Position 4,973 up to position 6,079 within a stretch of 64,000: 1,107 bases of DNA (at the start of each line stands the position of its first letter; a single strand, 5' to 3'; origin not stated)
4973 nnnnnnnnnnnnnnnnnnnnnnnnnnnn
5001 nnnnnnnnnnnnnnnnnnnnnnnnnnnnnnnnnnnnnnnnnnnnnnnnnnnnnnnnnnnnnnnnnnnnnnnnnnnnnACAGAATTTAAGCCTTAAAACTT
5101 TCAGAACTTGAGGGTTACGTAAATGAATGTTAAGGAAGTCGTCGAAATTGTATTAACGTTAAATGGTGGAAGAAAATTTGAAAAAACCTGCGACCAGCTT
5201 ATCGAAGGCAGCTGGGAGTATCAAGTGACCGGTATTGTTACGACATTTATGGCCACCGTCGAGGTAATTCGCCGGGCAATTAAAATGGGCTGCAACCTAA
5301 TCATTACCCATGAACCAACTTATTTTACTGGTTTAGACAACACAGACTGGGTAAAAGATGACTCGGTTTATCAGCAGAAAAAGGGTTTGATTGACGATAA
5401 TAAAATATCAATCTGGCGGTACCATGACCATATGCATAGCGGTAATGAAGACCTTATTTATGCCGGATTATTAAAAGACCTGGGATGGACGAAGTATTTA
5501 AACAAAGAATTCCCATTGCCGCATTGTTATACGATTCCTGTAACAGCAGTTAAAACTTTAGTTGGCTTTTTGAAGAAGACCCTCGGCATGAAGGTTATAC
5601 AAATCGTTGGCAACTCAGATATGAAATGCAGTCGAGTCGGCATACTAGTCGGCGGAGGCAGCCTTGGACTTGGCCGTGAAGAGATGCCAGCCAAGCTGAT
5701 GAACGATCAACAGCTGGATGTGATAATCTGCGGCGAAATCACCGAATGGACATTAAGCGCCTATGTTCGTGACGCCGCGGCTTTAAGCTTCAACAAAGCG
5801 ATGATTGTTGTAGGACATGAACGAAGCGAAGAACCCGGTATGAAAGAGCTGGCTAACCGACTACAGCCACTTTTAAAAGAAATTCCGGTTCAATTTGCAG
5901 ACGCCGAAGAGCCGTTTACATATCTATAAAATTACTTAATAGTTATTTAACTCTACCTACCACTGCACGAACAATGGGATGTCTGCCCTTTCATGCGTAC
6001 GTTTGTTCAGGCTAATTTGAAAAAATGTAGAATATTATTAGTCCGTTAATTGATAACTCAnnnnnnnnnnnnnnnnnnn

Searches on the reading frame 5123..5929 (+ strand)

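Call 84: search_protein_families(library=pfam, proteins=[window:5123-5929:+], max_evalue=0.001)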
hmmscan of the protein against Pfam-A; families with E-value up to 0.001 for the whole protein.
window:5123-5929:+ (268 aa): 1 family
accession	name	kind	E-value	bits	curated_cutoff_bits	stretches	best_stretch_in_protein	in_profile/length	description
PF01784.24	DUF34_NIF3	-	7.2e-21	75.4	23.4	1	1-260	1-251/256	Duf34/NIF3 (NGG1p interacting factor 3)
